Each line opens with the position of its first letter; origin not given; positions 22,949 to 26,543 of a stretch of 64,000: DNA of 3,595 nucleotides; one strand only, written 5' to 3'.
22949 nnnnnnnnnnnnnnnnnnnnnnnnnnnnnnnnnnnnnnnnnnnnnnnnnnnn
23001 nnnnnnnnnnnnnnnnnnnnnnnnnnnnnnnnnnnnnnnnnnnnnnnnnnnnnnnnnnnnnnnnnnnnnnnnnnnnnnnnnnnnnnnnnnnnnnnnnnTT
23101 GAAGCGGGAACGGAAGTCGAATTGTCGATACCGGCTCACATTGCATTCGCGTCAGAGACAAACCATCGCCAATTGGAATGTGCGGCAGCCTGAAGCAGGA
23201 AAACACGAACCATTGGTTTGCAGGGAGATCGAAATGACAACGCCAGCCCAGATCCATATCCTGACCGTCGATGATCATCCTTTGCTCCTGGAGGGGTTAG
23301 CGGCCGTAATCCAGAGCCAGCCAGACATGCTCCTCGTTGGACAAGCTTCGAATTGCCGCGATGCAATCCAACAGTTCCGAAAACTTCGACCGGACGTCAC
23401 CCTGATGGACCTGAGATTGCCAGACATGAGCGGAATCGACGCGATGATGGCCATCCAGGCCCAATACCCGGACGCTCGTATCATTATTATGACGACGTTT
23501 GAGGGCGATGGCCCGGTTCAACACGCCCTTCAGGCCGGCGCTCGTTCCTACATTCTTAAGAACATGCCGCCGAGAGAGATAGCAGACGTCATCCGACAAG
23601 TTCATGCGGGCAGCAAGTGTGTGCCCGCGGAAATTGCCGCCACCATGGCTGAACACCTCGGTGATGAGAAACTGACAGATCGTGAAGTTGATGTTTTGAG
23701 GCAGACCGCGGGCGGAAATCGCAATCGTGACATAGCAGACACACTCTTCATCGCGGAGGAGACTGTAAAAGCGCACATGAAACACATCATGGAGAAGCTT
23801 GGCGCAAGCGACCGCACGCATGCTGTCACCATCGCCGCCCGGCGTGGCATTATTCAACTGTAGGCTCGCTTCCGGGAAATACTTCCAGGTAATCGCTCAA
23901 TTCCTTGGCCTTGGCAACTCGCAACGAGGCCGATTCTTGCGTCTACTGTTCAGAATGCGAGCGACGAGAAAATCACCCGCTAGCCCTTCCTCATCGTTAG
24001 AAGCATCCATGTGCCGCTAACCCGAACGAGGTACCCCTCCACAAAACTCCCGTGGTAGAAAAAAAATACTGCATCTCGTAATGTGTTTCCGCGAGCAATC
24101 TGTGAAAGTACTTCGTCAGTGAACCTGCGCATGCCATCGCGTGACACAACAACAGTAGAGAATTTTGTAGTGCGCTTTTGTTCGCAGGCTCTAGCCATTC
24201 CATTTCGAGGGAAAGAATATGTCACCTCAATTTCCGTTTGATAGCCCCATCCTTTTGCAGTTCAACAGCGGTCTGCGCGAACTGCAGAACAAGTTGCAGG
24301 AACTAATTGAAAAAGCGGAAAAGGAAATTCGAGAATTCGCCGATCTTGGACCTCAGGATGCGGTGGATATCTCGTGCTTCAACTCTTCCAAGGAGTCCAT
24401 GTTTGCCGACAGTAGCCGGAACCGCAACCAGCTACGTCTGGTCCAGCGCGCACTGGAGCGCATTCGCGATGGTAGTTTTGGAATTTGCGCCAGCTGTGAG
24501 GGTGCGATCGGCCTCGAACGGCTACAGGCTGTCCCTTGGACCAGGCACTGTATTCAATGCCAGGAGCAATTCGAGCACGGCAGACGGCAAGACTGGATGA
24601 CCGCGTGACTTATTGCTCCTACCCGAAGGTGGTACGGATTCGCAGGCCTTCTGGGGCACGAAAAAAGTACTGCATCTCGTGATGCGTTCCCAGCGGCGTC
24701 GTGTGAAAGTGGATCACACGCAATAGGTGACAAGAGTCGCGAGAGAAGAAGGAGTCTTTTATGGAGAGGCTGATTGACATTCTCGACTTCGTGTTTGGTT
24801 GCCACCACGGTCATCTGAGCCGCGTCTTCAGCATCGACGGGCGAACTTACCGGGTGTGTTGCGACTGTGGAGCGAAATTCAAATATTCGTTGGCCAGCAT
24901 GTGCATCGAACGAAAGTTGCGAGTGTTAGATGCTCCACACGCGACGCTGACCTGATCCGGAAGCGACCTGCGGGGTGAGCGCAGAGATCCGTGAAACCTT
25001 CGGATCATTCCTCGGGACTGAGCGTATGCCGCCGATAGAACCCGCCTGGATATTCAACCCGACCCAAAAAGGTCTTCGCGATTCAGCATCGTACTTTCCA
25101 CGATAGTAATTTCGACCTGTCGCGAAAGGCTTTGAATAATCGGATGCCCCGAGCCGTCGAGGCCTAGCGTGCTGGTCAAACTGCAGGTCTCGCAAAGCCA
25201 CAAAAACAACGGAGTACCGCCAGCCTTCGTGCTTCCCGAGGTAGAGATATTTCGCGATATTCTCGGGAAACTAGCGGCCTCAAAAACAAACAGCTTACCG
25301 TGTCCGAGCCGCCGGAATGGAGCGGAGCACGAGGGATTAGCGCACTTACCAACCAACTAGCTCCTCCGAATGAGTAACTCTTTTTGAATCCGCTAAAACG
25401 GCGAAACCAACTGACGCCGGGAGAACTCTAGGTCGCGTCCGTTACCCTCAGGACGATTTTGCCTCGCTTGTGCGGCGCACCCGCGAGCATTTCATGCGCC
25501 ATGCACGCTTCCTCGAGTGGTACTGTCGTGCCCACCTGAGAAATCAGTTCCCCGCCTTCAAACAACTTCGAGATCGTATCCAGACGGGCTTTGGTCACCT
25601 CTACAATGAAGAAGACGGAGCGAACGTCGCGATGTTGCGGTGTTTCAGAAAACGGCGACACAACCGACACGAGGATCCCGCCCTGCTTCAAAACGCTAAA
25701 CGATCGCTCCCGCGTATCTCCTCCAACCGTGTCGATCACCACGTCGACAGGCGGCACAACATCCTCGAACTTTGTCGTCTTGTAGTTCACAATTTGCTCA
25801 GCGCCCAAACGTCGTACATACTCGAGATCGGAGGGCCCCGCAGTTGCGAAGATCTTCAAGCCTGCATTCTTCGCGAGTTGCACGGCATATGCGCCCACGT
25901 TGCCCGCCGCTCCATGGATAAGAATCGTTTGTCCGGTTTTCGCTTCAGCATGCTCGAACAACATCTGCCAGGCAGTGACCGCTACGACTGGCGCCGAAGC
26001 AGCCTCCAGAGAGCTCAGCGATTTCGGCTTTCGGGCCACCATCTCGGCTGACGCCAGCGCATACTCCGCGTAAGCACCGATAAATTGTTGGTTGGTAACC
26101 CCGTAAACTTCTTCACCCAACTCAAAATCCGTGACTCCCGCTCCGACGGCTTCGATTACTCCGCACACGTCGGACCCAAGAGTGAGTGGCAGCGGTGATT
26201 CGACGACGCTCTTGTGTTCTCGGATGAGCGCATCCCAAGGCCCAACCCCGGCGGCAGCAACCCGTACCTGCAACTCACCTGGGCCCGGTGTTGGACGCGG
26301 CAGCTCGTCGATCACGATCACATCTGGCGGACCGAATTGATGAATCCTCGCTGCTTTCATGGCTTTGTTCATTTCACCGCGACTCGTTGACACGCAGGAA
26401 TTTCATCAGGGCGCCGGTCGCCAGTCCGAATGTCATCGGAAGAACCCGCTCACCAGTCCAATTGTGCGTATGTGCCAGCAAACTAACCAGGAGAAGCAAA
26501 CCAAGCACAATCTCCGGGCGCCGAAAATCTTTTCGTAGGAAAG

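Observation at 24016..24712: Conserved non-coding element of about 95 nt, four copies in this window, each facing a downstream gene (copies 1 and 2 here)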

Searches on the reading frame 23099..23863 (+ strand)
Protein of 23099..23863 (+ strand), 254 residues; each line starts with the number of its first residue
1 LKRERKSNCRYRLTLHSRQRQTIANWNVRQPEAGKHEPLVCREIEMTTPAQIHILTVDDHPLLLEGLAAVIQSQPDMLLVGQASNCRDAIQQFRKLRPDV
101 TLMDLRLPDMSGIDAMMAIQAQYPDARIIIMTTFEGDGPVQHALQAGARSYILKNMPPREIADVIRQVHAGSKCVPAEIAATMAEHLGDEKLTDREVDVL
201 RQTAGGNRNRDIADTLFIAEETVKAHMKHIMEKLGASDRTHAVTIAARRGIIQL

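Call 9: search_protein_families(library=pfam, proteins=[window:23099-23863:+], max_evalue=0.01)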
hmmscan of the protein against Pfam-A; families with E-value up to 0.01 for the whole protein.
window:23099-23863:+ (254 aa): 3 families
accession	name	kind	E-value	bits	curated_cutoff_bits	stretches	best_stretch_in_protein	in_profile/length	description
PF00072.30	Response_reg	-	9.3e-26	90.6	30.2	1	54-165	1-110/111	Response regulator receiver domain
PF00196.25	GerE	-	1e-19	70.3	23.5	1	191-246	2-57/57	Bacterial regulatory proteins, luxR family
PF04545.22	Sigma70_r4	-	0.0032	17.4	24.1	0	191-234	4-48/50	Sigma-70, region 4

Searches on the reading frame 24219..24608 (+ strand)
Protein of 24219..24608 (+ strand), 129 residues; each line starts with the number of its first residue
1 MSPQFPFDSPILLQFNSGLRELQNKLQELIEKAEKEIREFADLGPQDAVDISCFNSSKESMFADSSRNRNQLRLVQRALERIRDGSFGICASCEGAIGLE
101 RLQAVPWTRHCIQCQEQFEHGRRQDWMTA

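Call 9: search_protein_families(library=pfam, proteins=[window:24219-24608:+], max_evalue=0.01)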
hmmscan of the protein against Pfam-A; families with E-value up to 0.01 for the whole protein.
window:24219-24608:+ (129 aa): 1 family
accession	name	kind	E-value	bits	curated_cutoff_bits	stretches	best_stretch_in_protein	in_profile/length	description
PF01258.23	zf-dskA_traR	-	1.3e-12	47.9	24.9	1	85-120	1-36/36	Prokaryotic dksA/traR C4-type zinc finger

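Call 59: search_protein_families(library=ncbifam, proteins=[window:24219-24608:+], max_evalue=0.01)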
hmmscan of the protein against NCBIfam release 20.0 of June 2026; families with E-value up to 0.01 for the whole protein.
window:24219-24608:+ (129 aa): 6 families
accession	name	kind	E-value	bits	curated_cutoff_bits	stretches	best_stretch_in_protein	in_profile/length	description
NF033459.1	DksA_like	equivalog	4.2e-22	78.6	105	1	14-120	5-111/113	RNA polymerase-binding protein DksA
TIGR02420.1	dksA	equivalog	7.9e-17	61.7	115.5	1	15-116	9-109/110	RNA polymerase-binding protein DksA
TIGR02890.1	bacill_yteA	subfamily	3.3e-14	53.3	134.4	1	31-120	31-119/159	regulatory protein, yteA family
NF008045.0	PRK10778.1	equivalog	4.8e-10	39.9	289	1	13-119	38-143/151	RNA polymerase-binding protein DksA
TIGR02419.1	C4_traR_proteo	subfamily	1e-07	32.4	59.7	1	76-119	20-64/64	phage/conjugal plasmid C-4 type zinc finger protein, TraR family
NF008243.0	PRK11019.1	equivalog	3.8e-06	27.2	96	1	75-122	23-71/88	DksA/TraR family C4-type zinc finger protein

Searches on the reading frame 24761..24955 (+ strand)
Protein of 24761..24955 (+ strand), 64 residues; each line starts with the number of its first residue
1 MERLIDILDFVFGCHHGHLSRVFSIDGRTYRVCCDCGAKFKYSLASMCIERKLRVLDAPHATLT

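Call 9: search_protein_families(library=pfam, proteins=[window:24761-24955:+], max_evalue=0.01)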
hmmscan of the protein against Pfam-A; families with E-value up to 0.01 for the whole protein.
window:24761-24955:+ (64 aa): 0 families

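Call 44: find_related_loci(query=A3, collection=metagenome_contigs, flank=3000)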
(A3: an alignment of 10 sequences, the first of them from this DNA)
Query A3 (64 aa) in metagenome_contigs; peptide patterns used: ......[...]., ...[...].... (x = any residue, [..] = any of these).
599 stretches matched a pattern (row limit reached: there are more); 464 encode a relative of the query (tblastn E <= 1e-3); the best 80 are kept; 80 distinct loci.
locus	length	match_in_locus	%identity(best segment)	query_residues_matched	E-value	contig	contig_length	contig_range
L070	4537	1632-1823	100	1-64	4e-40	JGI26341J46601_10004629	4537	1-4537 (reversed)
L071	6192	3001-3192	98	1-64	1e-39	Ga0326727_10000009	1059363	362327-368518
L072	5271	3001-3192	94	1-64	9e-38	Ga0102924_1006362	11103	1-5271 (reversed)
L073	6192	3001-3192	94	1-64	9e-38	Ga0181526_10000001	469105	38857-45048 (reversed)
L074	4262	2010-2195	87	1-62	7e-35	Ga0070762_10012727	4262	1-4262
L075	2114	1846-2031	87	1-62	7e-35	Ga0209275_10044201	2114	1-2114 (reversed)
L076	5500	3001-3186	87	1-62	8e-35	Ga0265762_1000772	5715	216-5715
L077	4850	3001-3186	87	1-62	8e-35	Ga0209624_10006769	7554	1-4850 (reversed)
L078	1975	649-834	77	1-62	4e-31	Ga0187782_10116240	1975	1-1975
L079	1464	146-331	77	1-62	2e-31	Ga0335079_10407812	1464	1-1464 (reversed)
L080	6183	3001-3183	79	1-61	4e-31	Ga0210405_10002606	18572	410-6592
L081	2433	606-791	77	1-62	4e-31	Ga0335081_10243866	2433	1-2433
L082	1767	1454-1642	75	1-63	6e-31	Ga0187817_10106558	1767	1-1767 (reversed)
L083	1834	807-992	76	1-62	8e-31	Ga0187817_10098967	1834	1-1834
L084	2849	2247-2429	75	1-61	2e-29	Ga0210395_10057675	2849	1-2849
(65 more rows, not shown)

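Call 59: search_protein_families(library=ncbifam, proteins=[window:24761-24952:+], max_evalue=0.01)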
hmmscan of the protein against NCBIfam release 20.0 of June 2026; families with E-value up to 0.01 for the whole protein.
seq(64 aa): 0 families

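Call 66: find_homologous_proteins(query=window:24761-24955:+, max_evalue=0.001)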
Query window:24761-24955:+ (64 aa): 87 proteins with E <= 0.001 among 87 candidates.
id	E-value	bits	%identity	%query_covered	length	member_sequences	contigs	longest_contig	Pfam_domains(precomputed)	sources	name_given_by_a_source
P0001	5.4e-37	142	98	100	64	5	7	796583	-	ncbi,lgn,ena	ncbi:MAG: hypothetical protein WCC99_14535 [Candidatus Sulfotelmatobacter sp.]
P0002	1.7e-35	137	95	100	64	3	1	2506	-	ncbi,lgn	-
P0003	2.9e-33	130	91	100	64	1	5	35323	-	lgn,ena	-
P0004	4.9e-33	129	91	100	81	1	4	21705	-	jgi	jgi:hypothetical protein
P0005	7.0e-33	129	89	100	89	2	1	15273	-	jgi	jgi:hypothetical protein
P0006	7.1e-33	129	91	100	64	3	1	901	-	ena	-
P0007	8.4e-32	125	84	100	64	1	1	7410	-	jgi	jgi:hypothetical protein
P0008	2.1e-27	112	72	100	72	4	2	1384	-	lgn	-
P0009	1.4e-26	109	77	97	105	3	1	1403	-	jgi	-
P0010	1.8e-26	109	76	100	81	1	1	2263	-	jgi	jgi:hypothetical protein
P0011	2.2e-26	108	75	98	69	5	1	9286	-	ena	-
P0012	3.5e-26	108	76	97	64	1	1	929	-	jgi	-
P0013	8.7e-26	106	70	100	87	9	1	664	-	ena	-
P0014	8.9e-26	106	75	95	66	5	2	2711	-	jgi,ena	jgi:hypothetical protein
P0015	1.5e-25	106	73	98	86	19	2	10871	-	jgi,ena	jgi:hypothetical protein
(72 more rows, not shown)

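Call 71: predict_structure(alignment_id=A4)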
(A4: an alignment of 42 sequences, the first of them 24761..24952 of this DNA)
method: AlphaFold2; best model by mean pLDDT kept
length: 64 residues; sequences in the alignment: 42
mean_pLDDT: 59.6   pTM: 0.34
mean pLDDT of the five models: 59.6, 57.4, 47.9, 46.9, 44.1
residues with pLDDT >= 90: 0; 70-90: 6; 50-70: 49; < 50: 9
segments of 3 or more residues with pLDDT < 50: 56-64
pLDDT, mean of each block of 10 residues (from residue 1): 60 60 71 64 60 50 38
secondary structure, 60 per line:
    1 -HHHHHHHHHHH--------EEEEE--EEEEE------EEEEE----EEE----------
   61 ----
elements in order: H2-12 E21-25 E28-32 E39-43 E48-50

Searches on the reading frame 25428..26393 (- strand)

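Call 9: search_protein_families(library=pfam, proteins=[window:25428-26393:-], max_evalue=0.01)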
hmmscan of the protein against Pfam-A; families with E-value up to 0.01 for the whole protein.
window:25428-26393:- (321 aa): 4 families
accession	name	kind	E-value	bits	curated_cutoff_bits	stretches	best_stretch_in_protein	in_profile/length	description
PF13602.12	ADH_zinc_N_2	-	1.6e-19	71.6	27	1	196-315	1-134/134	Zinc-binding dehydrogenase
PF08240.17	ADH_N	-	9.1e-15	55.2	23.5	1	37-123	1-103/104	Alcohol dehydrogenase GroES-like domain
PF00107.32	ADH_zinc_N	-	1.5e-14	54.5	31.8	1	166-249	2-93/129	Zinc-binding dehydrogenase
PF00208.27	ELFV_dehydrog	-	0.0048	17.1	23.4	1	138-184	15-61/241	Glutamate/Leucine/Phenylalanine/Valine dehydrogenase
